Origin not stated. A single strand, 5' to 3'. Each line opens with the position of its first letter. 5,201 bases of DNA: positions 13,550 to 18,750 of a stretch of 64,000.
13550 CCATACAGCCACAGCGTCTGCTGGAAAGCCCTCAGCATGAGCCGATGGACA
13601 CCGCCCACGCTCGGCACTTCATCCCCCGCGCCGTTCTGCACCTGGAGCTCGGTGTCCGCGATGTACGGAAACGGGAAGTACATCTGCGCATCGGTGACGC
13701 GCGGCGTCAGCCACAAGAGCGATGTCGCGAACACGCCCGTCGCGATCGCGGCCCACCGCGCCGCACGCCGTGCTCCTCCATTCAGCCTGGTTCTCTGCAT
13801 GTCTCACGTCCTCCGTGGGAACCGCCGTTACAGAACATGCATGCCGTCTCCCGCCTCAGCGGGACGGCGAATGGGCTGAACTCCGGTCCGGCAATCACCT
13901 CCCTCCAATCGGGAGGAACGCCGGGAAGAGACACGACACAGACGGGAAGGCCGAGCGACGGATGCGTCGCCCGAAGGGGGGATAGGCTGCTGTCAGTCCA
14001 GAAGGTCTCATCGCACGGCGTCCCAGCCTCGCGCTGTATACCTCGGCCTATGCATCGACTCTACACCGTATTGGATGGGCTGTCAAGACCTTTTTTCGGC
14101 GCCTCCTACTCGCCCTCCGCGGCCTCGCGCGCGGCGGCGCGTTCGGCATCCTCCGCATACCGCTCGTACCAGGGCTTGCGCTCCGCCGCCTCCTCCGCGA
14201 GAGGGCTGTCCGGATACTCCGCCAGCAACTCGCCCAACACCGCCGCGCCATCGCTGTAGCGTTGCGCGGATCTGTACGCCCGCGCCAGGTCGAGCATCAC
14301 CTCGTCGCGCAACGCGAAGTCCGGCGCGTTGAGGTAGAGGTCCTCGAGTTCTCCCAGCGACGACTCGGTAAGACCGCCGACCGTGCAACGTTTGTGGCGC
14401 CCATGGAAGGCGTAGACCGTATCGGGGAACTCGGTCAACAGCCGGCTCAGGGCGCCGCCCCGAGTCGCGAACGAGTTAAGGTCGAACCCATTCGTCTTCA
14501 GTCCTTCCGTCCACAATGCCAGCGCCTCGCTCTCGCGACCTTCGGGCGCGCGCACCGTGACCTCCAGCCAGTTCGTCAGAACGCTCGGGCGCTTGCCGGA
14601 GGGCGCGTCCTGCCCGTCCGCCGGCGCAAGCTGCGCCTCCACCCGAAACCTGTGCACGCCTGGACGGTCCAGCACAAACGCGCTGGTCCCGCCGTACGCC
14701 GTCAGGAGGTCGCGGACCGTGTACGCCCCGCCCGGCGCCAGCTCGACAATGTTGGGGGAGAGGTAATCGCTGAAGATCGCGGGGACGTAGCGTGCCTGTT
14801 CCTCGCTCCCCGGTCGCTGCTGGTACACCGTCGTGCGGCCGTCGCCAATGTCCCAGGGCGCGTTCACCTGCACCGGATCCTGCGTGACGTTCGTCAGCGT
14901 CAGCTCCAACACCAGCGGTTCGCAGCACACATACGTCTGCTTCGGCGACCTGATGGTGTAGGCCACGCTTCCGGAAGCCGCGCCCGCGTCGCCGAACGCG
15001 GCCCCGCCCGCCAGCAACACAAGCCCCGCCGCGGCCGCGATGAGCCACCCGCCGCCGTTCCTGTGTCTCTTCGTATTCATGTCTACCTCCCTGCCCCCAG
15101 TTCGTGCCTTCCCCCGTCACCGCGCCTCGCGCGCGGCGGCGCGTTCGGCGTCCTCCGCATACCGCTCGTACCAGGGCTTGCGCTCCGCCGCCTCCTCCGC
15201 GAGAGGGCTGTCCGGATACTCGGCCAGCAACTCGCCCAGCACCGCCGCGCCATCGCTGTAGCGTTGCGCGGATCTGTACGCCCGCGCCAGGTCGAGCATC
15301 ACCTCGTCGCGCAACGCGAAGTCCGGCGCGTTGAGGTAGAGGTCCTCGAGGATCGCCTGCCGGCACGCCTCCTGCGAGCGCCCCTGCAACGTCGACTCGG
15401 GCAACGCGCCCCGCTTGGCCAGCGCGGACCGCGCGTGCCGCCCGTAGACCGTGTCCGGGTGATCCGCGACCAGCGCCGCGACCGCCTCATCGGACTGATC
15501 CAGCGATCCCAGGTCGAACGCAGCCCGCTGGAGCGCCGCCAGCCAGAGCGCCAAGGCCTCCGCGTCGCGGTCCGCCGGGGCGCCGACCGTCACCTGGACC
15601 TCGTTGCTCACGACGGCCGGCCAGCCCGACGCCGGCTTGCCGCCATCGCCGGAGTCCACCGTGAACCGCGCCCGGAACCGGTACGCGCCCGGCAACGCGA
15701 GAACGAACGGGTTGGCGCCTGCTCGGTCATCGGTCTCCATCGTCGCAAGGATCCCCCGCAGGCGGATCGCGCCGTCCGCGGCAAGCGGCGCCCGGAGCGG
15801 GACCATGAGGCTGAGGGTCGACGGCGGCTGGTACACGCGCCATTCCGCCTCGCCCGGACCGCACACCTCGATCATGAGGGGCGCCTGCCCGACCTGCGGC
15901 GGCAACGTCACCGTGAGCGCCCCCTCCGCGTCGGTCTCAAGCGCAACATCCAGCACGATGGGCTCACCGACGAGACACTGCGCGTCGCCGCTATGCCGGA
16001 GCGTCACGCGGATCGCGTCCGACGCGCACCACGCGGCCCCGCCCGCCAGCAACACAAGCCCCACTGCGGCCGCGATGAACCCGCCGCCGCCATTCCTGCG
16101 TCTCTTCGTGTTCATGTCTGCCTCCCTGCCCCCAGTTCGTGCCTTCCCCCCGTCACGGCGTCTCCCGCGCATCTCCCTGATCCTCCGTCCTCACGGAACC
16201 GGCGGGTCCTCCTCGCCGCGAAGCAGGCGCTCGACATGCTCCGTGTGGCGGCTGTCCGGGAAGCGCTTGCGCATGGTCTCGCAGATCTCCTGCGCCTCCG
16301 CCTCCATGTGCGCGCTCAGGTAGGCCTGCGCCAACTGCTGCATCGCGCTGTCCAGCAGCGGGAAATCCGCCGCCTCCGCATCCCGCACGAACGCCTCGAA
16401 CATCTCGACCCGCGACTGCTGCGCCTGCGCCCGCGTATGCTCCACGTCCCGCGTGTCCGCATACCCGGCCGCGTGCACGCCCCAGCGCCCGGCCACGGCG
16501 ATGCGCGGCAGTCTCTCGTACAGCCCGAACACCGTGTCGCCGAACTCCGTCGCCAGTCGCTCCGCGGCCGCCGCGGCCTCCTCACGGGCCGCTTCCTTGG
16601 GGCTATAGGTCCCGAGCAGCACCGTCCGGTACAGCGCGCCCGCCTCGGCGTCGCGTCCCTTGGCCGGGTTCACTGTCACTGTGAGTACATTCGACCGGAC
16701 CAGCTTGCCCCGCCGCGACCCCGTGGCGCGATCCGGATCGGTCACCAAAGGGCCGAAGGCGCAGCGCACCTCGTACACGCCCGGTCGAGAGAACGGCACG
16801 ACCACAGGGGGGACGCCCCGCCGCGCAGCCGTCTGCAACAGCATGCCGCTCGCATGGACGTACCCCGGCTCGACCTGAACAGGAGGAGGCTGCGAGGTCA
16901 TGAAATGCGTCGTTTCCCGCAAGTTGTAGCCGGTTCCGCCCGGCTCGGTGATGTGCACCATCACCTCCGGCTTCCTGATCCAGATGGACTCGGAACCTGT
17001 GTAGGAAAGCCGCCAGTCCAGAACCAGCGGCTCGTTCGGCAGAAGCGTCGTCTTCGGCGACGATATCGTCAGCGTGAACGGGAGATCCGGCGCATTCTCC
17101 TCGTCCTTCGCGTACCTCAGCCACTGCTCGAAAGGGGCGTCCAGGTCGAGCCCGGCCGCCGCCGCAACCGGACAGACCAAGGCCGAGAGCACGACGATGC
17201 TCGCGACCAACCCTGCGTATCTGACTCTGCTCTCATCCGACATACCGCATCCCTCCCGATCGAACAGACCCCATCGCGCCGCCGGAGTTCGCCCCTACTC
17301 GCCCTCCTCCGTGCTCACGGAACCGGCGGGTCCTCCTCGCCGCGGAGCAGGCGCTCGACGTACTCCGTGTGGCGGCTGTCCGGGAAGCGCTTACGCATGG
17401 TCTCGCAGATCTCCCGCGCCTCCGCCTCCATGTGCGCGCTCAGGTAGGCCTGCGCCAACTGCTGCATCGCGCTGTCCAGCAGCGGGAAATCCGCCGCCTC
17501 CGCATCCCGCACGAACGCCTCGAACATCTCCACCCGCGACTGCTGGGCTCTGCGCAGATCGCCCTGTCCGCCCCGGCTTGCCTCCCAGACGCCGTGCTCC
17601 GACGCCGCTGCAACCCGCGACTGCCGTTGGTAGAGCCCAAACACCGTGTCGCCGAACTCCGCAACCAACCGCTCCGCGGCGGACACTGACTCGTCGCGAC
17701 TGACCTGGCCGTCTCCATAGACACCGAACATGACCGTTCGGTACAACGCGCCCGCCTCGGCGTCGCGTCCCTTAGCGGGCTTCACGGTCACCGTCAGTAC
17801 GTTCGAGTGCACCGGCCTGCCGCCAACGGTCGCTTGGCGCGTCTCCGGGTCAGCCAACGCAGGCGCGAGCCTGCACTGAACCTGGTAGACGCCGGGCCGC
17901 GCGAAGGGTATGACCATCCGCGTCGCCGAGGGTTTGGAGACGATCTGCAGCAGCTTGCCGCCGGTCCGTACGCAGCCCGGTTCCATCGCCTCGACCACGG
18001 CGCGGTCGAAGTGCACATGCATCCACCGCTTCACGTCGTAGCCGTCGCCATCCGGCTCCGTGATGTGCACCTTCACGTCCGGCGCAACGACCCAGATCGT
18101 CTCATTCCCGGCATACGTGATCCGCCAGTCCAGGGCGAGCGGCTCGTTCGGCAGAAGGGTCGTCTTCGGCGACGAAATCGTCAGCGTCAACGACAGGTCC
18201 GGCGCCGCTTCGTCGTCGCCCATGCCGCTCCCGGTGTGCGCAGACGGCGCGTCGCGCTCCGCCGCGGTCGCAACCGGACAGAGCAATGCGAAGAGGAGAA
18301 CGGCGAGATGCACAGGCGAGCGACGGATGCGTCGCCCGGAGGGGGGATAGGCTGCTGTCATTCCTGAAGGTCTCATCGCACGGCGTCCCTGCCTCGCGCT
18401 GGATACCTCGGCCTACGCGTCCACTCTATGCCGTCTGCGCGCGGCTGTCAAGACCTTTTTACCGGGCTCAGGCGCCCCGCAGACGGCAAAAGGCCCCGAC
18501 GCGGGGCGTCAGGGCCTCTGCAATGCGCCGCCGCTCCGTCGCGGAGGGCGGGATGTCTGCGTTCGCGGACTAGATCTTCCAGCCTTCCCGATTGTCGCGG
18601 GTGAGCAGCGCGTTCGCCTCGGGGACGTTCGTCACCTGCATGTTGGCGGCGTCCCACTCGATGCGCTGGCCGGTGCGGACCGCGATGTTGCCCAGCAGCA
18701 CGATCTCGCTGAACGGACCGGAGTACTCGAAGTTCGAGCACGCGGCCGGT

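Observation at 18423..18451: Near-consensus sigma70 promoter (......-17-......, upstream A-tract) is an AT island in a 70% GC genome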

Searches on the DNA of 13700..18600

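Call 12: search_rna_families(source=window, start=13700, end=18600, threshold=evalue, max_evalue=10, show_alignments=2)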
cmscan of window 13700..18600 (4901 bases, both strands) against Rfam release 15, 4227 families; matches with E-value up to 10: 2.
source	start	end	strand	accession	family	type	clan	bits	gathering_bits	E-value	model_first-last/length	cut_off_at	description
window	14322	14383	-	RF02940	COG3860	Cis-reg;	-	16.7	42.5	2.2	1-54/54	no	COG3860 RNA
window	18453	18521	-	RF00599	SNORA77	Gene; snRNA; snoRNA; HACA-box;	-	16.3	42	6.6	1-125/125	no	Small nucleolar RNA SNORA77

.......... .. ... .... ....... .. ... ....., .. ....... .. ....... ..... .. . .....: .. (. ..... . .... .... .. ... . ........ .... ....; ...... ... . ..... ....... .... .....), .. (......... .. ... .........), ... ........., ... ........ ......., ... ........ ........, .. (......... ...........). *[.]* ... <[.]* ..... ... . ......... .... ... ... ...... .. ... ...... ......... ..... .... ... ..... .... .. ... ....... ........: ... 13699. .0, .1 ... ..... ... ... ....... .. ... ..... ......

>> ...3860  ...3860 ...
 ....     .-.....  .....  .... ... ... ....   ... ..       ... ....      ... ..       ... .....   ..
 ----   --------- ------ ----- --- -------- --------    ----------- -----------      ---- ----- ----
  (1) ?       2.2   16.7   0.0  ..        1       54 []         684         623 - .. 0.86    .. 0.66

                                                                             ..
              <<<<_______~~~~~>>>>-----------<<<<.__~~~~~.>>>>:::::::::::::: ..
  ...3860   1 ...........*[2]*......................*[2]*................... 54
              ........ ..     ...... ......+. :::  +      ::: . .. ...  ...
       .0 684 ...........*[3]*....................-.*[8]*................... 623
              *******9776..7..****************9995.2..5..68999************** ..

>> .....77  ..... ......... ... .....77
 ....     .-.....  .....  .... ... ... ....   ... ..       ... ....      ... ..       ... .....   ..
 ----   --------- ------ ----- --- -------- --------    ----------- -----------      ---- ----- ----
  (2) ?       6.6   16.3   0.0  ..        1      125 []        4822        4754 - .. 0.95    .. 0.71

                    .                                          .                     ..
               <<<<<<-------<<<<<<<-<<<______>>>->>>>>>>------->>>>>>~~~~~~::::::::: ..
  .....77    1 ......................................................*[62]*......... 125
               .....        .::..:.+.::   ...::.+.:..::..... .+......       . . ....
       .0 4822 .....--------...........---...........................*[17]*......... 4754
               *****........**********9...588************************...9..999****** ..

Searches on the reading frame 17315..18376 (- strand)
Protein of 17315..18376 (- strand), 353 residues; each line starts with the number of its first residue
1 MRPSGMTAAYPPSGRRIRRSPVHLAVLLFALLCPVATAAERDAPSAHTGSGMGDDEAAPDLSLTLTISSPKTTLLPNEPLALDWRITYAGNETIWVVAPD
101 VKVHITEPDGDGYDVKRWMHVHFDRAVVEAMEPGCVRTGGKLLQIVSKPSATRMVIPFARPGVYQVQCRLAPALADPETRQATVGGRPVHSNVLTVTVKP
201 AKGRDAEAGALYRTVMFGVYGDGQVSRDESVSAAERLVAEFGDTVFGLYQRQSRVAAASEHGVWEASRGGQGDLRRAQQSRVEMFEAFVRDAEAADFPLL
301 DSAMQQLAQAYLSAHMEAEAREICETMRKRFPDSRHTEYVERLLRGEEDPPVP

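Call 14: search_protein_families(library=pfam, proteins=[window:17315-18376:-], max_evalue=0.01)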
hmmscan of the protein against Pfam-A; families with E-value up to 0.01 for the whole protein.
window:17315-18376:- (353 aa): 0 families

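Call 16: find_homologous_proteins(query=window:17315-18376:-)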
Query window:17315-18376:- (353 aa): 5 proteins with E <= 0.001 among 8000 candidates.
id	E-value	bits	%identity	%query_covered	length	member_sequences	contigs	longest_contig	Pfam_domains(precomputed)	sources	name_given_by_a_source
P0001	1.1e-192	658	88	97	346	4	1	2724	-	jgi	-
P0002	4.5e-123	429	61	93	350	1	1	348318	-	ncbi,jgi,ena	-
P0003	2.6e-117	410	60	96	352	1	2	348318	-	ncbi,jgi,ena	-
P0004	2.9e-116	406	57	95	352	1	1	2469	-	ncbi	-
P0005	2.3e-113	397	57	96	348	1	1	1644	-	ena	-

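Call 18: find_encoding_contigs(protein=P0001, flank=10000)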
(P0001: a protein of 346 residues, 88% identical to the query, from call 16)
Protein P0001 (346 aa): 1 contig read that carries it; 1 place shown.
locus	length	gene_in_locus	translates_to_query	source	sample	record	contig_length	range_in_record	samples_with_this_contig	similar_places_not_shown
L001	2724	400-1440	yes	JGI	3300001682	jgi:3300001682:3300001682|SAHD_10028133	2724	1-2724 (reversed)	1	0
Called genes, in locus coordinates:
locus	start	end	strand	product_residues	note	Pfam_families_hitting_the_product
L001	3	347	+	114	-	?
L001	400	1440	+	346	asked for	-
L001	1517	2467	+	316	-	-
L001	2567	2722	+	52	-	?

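Call 19: find_encoding_contigs(protein=P0002, flank=10000)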
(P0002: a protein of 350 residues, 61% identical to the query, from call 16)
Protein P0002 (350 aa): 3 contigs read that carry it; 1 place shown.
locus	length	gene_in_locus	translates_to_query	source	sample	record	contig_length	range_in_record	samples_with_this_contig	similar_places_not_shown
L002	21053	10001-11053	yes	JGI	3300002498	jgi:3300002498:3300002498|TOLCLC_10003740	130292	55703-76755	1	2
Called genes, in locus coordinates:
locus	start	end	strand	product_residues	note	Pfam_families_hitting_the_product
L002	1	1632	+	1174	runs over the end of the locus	PF00041:fn3 (weak), PF09479:Flg_new (faint), PF18998:Flg_new_2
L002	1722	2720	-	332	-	PF00248:Aldo_ket_red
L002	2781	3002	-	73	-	-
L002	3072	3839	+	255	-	PF00535:Glycos_transf_2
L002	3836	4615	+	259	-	PF13489:Methyltransf_23 (weak), PF13649:Methyltransf_25, PF08241:Methyltransf_11, PF08242:Methyltransf_12 (weak)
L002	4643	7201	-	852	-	PF13360:PQQ_2 (faint), PF13570:Beta-prop_ACSF4 (faint)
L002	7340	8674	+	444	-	PF01408:GFO_IDH_MocA, PF19051:GFO_IDH_MocA_C2, PF22725:GFO_IDH_MocA_C3 (faint)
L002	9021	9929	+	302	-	-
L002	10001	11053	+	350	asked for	-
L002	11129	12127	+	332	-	-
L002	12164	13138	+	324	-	-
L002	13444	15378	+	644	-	-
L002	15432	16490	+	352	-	-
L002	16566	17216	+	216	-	-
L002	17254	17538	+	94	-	PF01527:HTH_Tnp_1 (weak)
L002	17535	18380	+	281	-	PF13276:HTH_21, PF00665:rve, PF13683:rve_3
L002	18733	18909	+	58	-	-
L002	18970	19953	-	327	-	PF01408:GFO_IDH_MocA, PF22725:GFO_IDH_MocA_C3, PF02894:GFO_IDH_MocA_C (weak)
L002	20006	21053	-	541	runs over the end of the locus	PF01676:Metalloenzyme, PF06415:iPGM_N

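Call 20: find_encoding_contigs(protein=P0004, flank=10000)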
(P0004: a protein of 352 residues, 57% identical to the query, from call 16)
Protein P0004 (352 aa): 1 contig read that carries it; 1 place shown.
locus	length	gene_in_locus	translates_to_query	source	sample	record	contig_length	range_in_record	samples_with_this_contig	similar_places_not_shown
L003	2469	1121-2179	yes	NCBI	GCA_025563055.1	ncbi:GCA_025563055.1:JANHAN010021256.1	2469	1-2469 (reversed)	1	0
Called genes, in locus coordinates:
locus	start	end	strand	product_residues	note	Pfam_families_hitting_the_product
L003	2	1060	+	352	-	?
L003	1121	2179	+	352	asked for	-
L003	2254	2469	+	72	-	?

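Call 21: find_encoding_contigs(protein=P0005, flank=10000)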
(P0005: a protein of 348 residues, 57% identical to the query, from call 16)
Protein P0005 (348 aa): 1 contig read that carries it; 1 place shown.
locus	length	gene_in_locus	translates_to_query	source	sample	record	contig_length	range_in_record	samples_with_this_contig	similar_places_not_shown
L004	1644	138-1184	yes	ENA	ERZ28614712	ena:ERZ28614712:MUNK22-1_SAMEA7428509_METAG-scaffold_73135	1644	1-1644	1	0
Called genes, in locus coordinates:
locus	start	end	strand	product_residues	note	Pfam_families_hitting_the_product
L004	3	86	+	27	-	?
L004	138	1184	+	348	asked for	-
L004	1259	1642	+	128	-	?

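Call 30: find_encoding_contigs(protein=P0043, flank=10000)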
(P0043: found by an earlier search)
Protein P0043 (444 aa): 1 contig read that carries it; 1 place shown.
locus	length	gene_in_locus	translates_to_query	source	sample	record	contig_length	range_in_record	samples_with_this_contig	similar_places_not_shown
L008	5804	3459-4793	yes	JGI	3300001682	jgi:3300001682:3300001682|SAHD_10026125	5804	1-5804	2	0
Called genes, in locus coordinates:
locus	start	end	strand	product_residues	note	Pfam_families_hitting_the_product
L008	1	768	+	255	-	?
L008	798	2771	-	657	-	PF13360:PQQ_2 (faint), PF13570:Beta-prop_ACSF4 (faint)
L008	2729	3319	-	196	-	-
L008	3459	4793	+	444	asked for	PF01408:GFO_IDH_MocA, PF19051:GFO_IDH_MocA_C2, PF22725:GFO_IDH_MocA_C3 (faint)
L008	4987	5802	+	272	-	?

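Call 50: search_protein_families(library=ncbifam, proteins=[window:17315-18376:-], max_evalue=1)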
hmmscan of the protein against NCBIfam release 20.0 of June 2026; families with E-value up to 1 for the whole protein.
window:17315-18376:- (353 aa): 0 families

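Call 59: predict_structure(alignment_id=A4)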
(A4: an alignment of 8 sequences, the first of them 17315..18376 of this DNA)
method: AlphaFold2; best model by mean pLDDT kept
length: 353 residues; sequences in the alignment: 8
mean_pLDDT: 79.8   pTM: 0.75
mean pLDDT of the five models: 79.8, 77.8, 76.9, 76.0, 75.8
residues with pLDDT >= 90: 187; 70-90: 92; 50-70: 12; < 50: 62
segments of 3 or more residues with pLDDT < 50: 1-55, 119-124
pLDDT, mean of each block of 10 residues (from residue 1): 31 30 29 26 32 55 93 96 93 86 91 71 61 90 82 83 96 88 87 98 96 90 84 96 94 90 88 93 97 94 95 95 97 89 86 54
secondary structure, 60 per line:
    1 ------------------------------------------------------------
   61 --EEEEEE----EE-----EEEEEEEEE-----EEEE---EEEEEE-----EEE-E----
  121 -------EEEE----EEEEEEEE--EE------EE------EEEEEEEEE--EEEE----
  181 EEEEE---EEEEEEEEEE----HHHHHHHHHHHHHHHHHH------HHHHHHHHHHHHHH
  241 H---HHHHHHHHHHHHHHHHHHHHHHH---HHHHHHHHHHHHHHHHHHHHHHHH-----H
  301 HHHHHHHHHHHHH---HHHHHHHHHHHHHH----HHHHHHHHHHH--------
elements in order: E63-68 E80-88 E94-97 E101-106 E112-114 E128-131 E136-143 E162-170 E173-176 E181-185 E189-198 H203-220 H227-241 H245-267 H271-294 H300-313 H317-330 H335-345

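Call 61: search_protein_representatives(alignment_id=A4)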
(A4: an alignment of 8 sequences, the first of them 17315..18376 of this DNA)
Query: 8 sequences, 340 profile positions. Proteins with E-value up to 0.001 (for the whole library): 307; up to 1e-10: 43; up to 1e-30: 8. The best 150 are listed.
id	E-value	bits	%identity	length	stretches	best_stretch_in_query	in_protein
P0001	2.0e-168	576.3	-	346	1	13-340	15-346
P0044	2.5e-94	332.6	-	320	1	1-337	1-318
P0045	3.1e-54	200.9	-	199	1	154-340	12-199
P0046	4.1e-45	170.9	-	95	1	251-340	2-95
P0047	1.5e-42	162.4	-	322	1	46-336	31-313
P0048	3.6e-39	151.3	-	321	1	36-329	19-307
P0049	4.0e-39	151.1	-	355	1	44-338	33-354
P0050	1.5e-33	132.9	-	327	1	37-329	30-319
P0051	1.1e-29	120.1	-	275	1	49-325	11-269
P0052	1.1e-29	120.1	-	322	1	19-321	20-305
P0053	1.7e-29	119.5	-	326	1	44-336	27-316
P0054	2.9e-28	115.4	-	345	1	50-327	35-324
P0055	2.4e-26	109.1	-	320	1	17-331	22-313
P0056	1.2e-24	103.5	-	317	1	43-325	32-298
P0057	4.2e-24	101.8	-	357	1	46-327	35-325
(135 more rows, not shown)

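Call 62: fold_search(model_id=the predicted structure, library=pdb)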
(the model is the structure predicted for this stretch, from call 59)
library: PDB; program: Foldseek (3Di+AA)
matches with E <= 10: 1646; with E <= 0.001: 46
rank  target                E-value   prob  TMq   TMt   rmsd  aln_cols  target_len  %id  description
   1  8j9f_B                2.6e-05  1.00  0.20  0.10  14.3       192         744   15  Structure of STG-hydrolyzing beta-glucosidase 1 (PSTG1) (released 2024-04-10)
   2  8j9f_A                4.1e-05  1.00  0.20  0.10  15.0       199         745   13  Structure of STG-hydrolyzing beta-glucosidase 1 (PSTG1) (released 2024-04-10)
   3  9lql_D                4.1e-05  1.00  0.20  0.10  14.6       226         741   13  Structure of STG-hydrolyzing beta-glucosidase 1 (PSTG1) complexed with heptyl 1-thio-beta-D-glucopyranoside (released 2026-02-04)
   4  8j9f_C                6.0e-05  1.00  0.20  0.10  15.4       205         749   14  Structure of STG-hydrolyzing beta-glucosidase 1 (PSTG1) (released 2024-04-10)
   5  4kkp_B                7.9e-05  1.00  0.27  0.38   4.3       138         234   14  Crystal structure of Vibrio cholerae RbmA (crystal form 2) (released 2013-05-22)
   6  9lql_B                8.9e-05  1.00  0.20  0.10  14.7       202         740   15  Structure of STG-hydrolyzing beta-glucosidase 1 (PSTG1) complexed with heptyl 1-thio-beta-D-glucopyranoside (released 2026-02-04)
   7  7ms2_A                1.1e-04  1.00  0.20  0.10  14.5       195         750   13  Three-dimensional structure of a GH3 Beta-glucosidase from Clostridium thermocellum in complex with glycerol (released 2022-05-18)
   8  9gpc                  1.2e-04  1.00  0.20  0.13  11.3       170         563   15  The crystal structure of ManDH5 E303Q mutant at 1.4 Angstroms Resolution - a beta-D-Mannanase of GH5 family from Dictyog (released 2025-09-17)
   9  9lql_A                1.5e-04  1.00  0.20  0.10  14.7       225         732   12  Structure of STG-hydrolyzing beta-glucosidase 1 (PSTG1) complexed with heptyl 1-thio-beta-D-glucopyranoside (released 2026-02-04)
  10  9gpa                  1.5e-04  1.00  0.20  0.13  11.3       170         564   15  ManDH5- a beta-D-Mannanase of GH5 family from Dictyoglomus thermophilium (released 2025-09-17)
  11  7ms2_B                1.6e-04  1.00  0.20  0.10  14.5       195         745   13  Three-dimensional structure of a GH3 Beta-glucosidase from Clostridium thermocellum in complex with glycerol (released 2022-05-18)
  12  5a42                  1.8e-04  0.99  0.23  0.06  25.6       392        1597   11  Cryo-EM single particle 3D reconstruction of the native conformation of E. coli alpha-2-macroglobulin (ECAM) (released 2015-07-29)
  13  7ad6_A                1.8e-04  0.98  0.22  0.09  28.2       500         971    9  Crystal structure of human complement C5 in complex with the K92 bovine knob domain peptide. (released 2021-03-10)
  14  8rjc_5                2.4e-04  1.00  0.26  0.46  13.7       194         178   13  Structure of the rabbit 80S ribosome stalled on a 2-TMD rhodopsin intermediate in complex with Sec61-TRAP, open confor (released 2024-01-24)
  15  3gd1_E                2.4e-04  1.00  0.22  0.25   7.8       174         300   13  Structure of an Arrestin/Clathrin complex reveals a novel clathrin binding domain that modulates receptor trafficking (released 2009-08-25)
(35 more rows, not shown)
